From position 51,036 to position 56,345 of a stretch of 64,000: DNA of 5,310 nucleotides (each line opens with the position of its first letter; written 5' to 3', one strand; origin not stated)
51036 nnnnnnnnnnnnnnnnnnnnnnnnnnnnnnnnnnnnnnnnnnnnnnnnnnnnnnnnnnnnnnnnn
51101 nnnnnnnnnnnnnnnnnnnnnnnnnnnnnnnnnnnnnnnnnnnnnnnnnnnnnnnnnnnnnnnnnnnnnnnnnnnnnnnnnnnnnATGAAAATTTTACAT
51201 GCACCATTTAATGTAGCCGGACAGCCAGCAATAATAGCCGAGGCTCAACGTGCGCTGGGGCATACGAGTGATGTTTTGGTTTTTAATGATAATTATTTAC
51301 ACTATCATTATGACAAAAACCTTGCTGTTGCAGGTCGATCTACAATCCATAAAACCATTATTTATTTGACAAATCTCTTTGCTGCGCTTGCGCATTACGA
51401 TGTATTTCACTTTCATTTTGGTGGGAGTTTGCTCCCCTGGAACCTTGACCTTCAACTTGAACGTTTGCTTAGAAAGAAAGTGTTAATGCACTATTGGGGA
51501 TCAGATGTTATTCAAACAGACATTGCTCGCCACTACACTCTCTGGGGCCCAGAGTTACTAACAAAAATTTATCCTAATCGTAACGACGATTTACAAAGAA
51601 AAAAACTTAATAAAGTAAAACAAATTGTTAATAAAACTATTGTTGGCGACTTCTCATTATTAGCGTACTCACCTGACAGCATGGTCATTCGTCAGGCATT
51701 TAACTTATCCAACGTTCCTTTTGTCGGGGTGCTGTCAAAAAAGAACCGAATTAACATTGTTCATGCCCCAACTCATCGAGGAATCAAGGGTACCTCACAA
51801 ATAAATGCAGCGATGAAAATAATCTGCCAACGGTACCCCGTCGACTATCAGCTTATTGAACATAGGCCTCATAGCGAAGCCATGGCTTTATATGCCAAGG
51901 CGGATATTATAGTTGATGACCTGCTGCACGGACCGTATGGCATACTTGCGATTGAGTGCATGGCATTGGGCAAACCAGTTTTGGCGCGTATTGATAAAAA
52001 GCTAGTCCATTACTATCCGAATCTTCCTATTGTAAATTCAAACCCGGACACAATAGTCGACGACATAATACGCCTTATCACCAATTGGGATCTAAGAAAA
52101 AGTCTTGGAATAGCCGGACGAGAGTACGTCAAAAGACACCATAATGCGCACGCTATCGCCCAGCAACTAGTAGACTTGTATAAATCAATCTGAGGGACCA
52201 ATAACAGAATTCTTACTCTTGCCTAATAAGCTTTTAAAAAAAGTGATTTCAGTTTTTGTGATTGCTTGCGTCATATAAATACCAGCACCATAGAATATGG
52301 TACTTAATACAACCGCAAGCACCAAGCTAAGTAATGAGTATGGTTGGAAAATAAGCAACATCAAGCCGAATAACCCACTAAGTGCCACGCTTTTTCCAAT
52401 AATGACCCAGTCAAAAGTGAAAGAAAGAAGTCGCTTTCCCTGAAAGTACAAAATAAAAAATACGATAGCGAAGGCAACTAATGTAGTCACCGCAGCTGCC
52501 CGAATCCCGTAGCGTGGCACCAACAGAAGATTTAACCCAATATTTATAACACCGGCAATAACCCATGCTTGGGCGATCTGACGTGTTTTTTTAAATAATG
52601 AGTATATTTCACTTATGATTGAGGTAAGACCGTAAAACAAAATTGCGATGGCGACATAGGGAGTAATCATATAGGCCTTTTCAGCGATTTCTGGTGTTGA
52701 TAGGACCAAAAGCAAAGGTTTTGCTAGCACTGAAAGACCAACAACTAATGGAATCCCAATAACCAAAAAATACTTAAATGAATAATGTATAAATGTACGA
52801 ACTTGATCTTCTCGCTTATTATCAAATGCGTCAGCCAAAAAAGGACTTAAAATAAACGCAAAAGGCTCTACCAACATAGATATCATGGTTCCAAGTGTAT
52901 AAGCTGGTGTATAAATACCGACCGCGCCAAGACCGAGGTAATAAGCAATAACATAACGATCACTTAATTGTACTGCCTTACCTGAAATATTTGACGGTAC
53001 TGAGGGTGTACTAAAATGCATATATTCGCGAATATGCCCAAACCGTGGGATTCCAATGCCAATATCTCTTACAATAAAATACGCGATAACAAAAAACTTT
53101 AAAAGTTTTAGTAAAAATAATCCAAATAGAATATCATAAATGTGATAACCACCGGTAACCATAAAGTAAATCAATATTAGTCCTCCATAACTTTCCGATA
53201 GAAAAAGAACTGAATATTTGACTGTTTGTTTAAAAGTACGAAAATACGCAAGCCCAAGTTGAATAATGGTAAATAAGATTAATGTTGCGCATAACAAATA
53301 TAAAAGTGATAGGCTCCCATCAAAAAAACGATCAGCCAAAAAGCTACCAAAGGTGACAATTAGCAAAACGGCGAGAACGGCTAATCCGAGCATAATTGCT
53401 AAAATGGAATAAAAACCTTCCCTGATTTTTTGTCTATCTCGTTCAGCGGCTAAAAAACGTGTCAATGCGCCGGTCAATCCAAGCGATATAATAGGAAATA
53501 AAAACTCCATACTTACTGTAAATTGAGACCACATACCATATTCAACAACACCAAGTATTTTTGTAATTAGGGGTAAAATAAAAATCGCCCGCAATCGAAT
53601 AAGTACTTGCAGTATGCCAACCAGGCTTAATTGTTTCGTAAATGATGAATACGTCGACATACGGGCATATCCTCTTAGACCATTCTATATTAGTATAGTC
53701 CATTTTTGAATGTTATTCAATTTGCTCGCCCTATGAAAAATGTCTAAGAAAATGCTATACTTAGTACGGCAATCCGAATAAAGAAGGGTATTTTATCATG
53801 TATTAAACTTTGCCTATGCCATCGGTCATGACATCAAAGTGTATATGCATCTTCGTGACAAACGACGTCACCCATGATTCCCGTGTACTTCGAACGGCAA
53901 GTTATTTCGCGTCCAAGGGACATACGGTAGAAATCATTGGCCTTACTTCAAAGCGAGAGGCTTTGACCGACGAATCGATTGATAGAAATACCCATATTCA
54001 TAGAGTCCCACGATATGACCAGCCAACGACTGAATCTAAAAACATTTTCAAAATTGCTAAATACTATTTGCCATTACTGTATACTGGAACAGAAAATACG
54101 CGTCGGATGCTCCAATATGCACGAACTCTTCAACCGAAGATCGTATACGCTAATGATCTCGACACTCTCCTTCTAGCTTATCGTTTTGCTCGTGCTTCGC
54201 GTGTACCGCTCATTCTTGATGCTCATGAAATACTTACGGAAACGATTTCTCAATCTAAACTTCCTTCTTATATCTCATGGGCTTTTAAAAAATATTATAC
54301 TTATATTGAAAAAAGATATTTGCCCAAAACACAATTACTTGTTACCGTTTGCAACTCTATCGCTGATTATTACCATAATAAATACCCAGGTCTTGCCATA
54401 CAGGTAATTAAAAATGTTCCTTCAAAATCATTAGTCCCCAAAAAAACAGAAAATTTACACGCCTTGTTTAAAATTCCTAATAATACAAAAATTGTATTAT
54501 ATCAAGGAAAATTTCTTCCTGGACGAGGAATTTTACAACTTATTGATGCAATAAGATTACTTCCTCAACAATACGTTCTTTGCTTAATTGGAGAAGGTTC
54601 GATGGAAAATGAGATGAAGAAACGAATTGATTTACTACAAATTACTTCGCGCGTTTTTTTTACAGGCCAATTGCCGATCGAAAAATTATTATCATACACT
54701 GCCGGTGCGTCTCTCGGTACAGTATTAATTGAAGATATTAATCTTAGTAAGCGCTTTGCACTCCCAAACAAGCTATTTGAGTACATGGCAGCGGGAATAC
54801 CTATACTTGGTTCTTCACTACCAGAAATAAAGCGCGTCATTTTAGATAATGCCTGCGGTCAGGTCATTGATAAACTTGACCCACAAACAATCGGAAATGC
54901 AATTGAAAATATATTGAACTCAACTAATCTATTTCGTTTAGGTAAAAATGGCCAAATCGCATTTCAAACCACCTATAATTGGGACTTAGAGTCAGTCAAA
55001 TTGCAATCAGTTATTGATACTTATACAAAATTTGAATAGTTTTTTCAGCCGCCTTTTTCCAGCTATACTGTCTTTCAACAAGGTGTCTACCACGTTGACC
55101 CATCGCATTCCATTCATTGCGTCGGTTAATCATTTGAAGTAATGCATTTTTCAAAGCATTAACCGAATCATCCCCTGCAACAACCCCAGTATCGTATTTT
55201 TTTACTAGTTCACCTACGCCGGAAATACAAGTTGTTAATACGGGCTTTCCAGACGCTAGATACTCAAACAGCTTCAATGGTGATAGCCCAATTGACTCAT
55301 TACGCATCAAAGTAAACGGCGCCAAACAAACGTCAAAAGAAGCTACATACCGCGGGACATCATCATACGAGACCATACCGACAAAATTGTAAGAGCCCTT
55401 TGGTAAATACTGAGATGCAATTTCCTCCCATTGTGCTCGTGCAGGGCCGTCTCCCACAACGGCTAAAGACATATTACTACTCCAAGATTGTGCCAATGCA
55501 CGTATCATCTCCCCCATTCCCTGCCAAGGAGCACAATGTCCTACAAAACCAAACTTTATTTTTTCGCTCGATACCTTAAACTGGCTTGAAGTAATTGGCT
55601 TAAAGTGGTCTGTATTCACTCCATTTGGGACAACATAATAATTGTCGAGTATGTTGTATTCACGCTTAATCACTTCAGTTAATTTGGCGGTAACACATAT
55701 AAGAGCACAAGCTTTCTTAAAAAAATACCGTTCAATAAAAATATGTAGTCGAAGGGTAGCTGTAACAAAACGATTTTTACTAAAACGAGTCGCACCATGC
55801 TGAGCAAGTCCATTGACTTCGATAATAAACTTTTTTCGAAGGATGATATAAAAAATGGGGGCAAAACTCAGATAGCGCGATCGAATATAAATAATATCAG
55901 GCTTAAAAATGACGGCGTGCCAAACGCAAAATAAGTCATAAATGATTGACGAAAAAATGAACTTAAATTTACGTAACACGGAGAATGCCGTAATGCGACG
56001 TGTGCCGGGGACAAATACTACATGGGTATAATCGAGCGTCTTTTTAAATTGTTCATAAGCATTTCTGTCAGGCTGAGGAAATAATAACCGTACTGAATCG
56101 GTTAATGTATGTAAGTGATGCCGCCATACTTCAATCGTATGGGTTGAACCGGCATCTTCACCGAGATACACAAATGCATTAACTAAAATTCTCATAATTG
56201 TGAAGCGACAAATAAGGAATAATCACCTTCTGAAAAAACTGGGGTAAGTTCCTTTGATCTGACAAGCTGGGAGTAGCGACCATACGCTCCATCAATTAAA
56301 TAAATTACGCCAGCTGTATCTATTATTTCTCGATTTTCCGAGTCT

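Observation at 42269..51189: Pseudomonas O5 / Bordetella wlb-type pathway for a 2,3-diacetamido-2,3-dideoxy-hexuronic acid with an acetamidino-forming WbpG-HisH-HisF module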

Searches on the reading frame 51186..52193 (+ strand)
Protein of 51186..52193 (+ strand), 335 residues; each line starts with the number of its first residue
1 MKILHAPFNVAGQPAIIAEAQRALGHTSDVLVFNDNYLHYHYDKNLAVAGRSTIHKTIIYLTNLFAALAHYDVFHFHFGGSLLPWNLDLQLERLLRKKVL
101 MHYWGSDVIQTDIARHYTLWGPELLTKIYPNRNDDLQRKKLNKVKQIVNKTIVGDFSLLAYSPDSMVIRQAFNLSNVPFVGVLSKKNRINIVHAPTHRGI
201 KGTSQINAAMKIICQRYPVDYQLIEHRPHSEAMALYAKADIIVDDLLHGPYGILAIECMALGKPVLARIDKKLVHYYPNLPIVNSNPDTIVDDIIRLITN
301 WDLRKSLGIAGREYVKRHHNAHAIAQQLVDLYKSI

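Call 5: search_protein_families(library=pfam, proteins=[window:51186-52193:+])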
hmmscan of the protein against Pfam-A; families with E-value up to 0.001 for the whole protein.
window:51186-52193:+ (335 aa): 2 families
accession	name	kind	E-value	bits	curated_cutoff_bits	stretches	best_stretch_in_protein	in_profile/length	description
PF00534.26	Glycos_transf_1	-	2.2e-07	31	26.4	1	222-313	76-171/172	Glycosyl transferases group 1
PF13524.12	Glyco_trans_1_2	-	7.5e-07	29.6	25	1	209-330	16-144/144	Glycosyl transferase-like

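Call 20: search_protein_families(library=ncbifam, proteins=[window:51186-52193:+], max_evalue=1e-8)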
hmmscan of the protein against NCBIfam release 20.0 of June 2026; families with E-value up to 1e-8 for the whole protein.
window:51186-52193:+ (335 aa): 0 families

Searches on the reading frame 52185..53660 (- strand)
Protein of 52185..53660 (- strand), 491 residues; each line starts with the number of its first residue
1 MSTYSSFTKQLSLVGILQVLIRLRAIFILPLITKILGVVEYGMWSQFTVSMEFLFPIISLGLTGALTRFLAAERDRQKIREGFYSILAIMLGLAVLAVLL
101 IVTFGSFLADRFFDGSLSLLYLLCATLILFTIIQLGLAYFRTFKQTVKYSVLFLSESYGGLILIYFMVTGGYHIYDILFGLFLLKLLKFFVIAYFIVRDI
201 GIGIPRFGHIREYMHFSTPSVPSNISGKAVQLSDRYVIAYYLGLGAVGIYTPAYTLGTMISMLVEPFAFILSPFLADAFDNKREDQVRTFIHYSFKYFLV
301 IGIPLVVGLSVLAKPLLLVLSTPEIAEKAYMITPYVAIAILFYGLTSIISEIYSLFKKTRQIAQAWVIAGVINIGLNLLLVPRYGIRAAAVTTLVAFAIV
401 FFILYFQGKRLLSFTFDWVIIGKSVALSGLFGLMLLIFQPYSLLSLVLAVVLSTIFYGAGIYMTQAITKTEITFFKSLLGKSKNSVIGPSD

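Call 5: search_protein_families(library=pfam, proteins=[window:52185-53660:-])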
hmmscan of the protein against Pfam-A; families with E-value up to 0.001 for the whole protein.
window:52185-53660:- (491 aa): 3 families
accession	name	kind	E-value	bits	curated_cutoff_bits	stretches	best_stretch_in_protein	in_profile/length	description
PF01943.22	Polysacc_synt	-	1.3e-21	77.7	28.2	1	12-276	6-271/274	Polysaccharide biosynthesis protein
PF01554.23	MatE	-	4e-08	33.6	24.9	1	223-378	5-160/161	MatE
PF03023.19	MurJ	-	1.1e-06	28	27.4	1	73-437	44-428/451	Lipid II flippase MurJ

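Call 20: search_protein_families(library=ncbifam, proteins=[window:52185-53660:-], max_evalue=1e-8)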
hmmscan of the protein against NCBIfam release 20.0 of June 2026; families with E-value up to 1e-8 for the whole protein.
window:52185-53660:- (491 aa): 1 family
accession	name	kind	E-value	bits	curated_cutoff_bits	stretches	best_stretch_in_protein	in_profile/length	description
NF050818.1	PolSacchBiosHfsF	equivalog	1.7e-26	93.2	700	1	27-463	22-459/468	polysaccharide biosynthesis protein HfsF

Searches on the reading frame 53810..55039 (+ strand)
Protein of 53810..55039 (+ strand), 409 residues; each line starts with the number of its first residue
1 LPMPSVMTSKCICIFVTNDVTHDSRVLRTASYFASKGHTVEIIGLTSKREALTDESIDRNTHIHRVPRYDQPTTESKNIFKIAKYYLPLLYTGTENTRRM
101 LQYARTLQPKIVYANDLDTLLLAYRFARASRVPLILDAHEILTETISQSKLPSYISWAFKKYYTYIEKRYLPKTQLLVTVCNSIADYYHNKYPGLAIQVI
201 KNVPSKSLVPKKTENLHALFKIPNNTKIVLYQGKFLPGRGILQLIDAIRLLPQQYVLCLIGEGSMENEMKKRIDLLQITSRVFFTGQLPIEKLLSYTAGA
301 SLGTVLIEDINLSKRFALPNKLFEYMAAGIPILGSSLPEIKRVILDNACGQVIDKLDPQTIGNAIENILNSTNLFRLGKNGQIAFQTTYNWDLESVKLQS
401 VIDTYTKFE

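Call 5: search_protein_families(library=pfam, proteins=[window:53810-55039:+])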
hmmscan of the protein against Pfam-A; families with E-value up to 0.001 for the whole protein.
window:53810-55039:+ (409 aa): 5 families
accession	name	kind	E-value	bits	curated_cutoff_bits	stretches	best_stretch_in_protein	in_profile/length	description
PF00534.26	Glycos_transf_1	-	3.7e-18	66.1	26.4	1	216-373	5-160/172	Glycosyl transferases group 1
PF13692.12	Glyco_trans_1_4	-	3.9e-16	60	27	1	227-370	2-141/142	Glycosyl transferases group 1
PF13439.12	Glyco_transf_4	-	8.8e-13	49.1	28.5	1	26-202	8-164/170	Glycosyltransferase Family 4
PF13579.12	Glyco_trans_4_4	-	1.1e-10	42.5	29.7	1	25-191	6-145/158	Glycosyl transferase 4-like domain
PF13477.12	Glyco_trans_4_2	-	0.00094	19.8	23.4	0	12-84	2-68/139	Glycosyl transferase 4-like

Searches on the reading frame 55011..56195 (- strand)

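Call 5: search_protein_families(library=pfam, proteins=[window:55011-56195:-])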
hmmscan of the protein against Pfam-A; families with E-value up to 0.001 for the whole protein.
window:55011-56195:- (394 aa): 4 families
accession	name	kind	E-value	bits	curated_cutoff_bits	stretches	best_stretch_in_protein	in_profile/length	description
PF00534.26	Glycos_transf_1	-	1e-22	80.9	26.4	1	205-371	8-171/172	Glycosyl transferases group 1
PF13692.12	Glyco_trans_1_4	-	1.6e-19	71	27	1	214-357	3-141/142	Glycosyl transferases group 1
PF13524.12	Glyco_trans_1_2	-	3.1e-11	43.9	25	1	230-386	5-142/144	Glycosyl transferase-like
PF13439.12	Glyco_transf_4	-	2e-08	34.9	28.5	1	27-196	14-169/170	Glycosyltransferase Family 4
